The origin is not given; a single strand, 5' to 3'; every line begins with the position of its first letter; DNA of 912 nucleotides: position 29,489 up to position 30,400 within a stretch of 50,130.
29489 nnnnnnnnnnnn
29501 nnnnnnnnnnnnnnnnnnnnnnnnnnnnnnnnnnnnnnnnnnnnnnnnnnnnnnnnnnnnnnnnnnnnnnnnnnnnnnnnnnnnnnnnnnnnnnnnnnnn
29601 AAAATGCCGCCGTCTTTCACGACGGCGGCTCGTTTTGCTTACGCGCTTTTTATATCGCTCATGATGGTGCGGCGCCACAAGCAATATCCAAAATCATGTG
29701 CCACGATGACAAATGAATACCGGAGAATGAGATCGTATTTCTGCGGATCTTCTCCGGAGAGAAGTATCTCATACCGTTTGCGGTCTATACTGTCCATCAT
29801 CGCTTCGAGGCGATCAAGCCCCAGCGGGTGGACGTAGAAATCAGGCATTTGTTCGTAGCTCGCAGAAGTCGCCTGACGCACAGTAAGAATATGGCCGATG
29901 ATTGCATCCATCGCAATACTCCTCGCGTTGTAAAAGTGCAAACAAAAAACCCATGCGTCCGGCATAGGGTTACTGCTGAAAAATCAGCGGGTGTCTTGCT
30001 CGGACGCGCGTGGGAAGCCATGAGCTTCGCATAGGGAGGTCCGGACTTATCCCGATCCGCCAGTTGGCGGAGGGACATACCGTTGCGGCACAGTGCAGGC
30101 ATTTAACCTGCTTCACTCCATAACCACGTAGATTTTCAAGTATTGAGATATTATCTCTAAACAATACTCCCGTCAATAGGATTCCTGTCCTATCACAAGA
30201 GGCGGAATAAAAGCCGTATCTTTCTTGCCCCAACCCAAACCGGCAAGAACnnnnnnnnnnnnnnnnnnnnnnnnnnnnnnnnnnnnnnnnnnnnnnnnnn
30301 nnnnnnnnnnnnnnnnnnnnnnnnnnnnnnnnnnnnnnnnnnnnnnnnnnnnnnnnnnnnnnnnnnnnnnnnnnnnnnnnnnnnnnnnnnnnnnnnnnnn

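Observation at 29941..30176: Promoter- and terminator-bounded ~200-nt structured RNA with an RNase P-like catalytic core and no specificity domain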

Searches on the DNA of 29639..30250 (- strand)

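Call 4: search_rna_families(source=window, start=29850, end=30250, threshold=evalue, max_evalue=10, show_alignments=5)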
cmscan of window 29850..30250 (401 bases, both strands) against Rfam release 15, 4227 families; matches with E-value up to 10: 6.
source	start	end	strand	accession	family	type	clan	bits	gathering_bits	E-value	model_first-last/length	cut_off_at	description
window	30017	30175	-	RF00174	Cobalamin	Cis-reg; riboswitch;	CL00101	19.9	31.5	0.0043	1-189/189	no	Cobalamin riboswitch aptamer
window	29881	29972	+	RF02236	asX2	Gene; sRNA;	-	13.7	70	3.9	1-87/87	no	Xanthomonas sRNA asX2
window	30096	30173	-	RF01735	epsC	Cis-reg;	-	13.2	42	8.3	1-117/117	no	epsC RNA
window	30121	30203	-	RF02213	ZFAT-AS1_3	Gene; lncRNA;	-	12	70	3.3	1-80/80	no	ZFAT antisense RNA 1 conserved region 3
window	29921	30024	-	RF02246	Six3os1_1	Gene; lncRNA;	-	11.2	50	4.6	1-87/87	no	Six3os1 conserved region 1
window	29973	29990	+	RF03163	c4-a1b1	Gene; antisense;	CL00128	10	46.7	9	15-32/53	no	a1, b1 targets of C4 antisense RNA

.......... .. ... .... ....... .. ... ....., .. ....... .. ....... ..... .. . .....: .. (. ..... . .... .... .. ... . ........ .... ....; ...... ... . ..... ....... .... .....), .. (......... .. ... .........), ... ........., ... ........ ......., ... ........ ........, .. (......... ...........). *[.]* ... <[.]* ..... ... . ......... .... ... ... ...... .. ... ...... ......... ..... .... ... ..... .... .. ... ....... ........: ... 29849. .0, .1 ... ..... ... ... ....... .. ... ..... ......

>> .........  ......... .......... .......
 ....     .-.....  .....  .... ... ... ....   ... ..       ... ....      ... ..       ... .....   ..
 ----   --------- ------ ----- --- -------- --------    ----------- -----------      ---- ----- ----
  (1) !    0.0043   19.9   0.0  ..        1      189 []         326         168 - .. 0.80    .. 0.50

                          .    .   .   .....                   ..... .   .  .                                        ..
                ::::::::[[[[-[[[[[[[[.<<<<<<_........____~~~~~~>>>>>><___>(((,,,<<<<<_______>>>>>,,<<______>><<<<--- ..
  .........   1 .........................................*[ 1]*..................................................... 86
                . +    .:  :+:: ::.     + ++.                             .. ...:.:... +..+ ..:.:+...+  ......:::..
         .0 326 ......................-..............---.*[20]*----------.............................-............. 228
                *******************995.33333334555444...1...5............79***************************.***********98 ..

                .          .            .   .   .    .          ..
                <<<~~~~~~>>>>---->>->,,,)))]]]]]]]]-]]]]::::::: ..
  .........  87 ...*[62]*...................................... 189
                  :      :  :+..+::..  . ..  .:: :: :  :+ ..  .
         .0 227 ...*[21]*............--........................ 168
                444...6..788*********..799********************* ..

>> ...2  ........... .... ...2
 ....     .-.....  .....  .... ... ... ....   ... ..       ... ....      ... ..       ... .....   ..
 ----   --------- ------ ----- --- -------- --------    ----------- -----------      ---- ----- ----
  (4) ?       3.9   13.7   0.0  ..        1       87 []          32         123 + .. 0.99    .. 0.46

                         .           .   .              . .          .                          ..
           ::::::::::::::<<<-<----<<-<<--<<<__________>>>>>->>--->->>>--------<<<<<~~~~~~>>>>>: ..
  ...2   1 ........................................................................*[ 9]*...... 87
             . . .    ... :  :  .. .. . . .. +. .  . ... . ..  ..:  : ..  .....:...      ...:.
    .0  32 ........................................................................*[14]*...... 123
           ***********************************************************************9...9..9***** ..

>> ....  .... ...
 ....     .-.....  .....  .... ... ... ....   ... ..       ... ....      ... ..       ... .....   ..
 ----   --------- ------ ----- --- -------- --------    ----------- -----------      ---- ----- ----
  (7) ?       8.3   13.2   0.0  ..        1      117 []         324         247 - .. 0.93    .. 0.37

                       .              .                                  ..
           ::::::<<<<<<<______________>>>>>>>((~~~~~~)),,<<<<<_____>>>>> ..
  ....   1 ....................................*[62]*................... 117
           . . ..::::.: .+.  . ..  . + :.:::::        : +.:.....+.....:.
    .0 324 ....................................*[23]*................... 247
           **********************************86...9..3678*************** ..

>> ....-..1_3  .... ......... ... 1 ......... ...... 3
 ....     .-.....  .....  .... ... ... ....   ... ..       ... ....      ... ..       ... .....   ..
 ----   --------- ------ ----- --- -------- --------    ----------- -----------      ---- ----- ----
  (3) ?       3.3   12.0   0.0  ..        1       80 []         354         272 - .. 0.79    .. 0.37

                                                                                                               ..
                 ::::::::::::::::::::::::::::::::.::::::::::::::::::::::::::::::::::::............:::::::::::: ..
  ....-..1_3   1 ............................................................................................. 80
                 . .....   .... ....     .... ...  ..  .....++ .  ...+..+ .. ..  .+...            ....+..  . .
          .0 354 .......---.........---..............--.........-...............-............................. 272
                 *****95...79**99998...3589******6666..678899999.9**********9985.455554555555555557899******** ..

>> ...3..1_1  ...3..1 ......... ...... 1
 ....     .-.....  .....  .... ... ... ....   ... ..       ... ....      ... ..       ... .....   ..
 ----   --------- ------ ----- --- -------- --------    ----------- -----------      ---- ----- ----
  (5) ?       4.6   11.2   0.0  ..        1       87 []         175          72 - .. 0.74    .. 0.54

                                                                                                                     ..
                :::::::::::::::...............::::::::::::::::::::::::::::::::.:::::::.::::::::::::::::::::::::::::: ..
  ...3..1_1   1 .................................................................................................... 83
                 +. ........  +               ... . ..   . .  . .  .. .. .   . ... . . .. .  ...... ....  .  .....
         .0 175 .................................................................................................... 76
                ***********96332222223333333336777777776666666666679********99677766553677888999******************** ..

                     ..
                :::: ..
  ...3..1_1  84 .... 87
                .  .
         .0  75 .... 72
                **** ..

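Call 22: search_rna_families(sources=[L006, L007, L008, L009, L010, L011, L012, L013, L014, L002, L004, L005], threshold=gathering, show_alignments=3)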
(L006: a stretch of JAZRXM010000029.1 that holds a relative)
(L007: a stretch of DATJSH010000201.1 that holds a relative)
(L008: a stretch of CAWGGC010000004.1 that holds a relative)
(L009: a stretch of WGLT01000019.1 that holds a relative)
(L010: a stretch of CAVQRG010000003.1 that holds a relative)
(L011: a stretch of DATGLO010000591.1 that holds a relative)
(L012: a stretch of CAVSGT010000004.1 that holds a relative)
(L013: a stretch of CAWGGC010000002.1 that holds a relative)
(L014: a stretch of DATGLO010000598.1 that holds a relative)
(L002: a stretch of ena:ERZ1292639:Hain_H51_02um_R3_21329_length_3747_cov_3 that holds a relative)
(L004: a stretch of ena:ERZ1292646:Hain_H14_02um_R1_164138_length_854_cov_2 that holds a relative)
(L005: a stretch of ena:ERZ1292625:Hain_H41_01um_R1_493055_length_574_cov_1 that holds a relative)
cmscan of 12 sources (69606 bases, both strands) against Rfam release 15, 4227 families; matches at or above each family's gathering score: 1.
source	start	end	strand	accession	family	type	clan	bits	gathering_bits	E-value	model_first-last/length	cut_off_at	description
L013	6005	6083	+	RF00521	SAM_alpha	Cis-reg; riboswitch;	-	78.5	36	5.9e-16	1-79/79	no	Alpha-proteobacteria SAM riboswitch aptamer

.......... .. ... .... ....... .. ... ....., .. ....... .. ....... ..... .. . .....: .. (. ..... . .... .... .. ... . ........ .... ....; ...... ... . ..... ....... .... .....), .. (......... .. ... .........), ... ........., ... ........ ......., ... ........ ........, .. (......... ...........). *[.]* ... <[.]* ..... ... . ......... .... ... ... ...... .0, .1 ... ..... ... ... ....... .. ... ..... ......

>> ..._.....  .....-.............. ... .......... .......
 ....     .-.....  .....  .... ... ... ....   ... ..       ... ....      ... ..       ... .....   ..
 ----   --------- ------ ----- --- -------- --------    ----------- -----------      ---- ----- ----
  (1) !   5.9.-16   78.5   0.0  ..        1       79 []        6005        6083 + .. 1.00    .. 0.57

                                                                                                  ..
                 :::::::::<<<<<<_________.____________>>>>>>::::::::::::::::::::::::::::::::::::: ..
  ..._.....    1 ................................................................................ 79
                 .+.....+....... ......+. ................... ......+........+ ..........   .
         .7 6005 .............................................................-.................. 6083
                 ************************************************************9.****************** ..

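Call 38: search_rna_families(sources=[L005, L004], threshold=evalue, max_evalue=5, show_alignments=2)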
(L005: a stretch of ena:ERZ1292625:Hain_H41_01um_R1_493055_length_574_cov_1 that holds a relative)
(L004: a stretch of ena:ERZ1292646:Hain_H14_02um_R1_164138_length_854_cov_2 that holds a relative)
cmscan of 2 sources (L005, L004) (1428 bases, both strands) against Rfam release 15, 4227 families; matches with E-value up to 5: 6.
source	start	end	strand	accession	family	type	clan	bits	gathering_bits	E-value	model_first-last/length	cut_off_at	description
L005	16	144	+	RF00174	Cobalamin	Cis-reg; riboswitch;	CL00101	31.3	31.5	8.4e-06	1-189/189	no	Cobalamin riboswitch aptamer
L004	286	438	+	RF00174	Cobalamin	Cis-reg; riboswitch;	CL00101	27.3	31.5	0.00012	1-189/189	no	Cobalamin riboswitch aptamer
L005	502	574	-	RF03679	MIR2084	Gene; miRNA;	-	17.9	100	1.7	33-107/107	5'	MIR2084 microRNA precursor family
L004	232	289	+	RF00212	SNORD38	Gene; snRNA; snoRNA; CD-box;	CL00051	17.8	44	2.9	1-70/70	no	Small nucleolar RNA SNORD38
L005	502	574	+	RF03679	MIR2084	Gene; miRNA;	-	17.7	100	1.9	1-75/107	3'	MIR2084 microRNA precursor family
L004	71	93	+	RF01952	SOX2OT_exon2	Gene; lncRNA;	-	16.9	45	0.51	1-69/69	no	SOX2 overlapping transcript exon 2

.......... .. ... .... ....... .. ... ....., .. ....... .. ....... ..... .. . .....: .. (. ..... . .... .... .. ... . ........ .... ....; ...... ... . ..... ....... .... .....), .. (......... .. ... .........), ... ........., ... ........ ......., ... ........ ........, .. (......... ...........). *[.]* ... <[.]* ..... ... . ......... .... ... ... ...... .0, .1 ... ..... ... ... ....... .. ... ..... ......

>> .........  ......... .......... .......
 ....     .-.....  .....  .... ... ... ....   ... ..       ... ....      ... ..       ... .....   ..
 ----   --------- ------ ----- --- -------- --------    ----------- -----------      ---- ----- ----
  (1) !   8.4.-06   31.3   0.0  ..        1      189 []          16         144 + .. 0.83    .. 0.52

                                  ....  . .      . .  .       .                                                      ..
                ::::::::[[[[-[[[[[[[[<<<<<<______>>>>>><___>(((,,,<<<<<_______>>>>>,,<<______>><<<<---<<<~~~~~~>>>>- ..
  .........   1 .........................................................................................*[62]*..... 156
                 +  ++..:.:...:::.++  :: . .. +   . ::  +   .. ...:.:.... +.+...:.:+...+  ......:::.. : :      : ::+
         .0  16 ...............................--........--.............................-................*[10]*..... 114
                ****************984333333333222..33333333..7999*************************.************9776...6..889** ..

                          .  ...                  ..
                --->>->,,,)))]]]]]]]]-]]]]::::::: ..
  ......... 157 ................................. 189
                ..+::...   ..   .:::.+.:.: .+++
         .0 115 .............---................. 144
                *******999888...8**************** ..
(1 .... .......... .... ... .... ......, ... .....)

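Call 64: build_rna_model(alignment_id=A5, structure=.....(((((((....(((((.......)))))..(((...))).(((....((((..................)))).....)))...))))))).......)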
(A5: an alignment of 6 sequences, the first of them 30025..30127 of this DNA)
Model R1 built from alignment A5 (6 sequences, 103 columns); structure: as given.
model positions 101; base pairs 22; branch points 2; effective number of sequences 1.13; information 0.59 bits per position. Calibrated on 0.2 Mb of random sequence (short: E-values are rough).
structure used (alignment columns):
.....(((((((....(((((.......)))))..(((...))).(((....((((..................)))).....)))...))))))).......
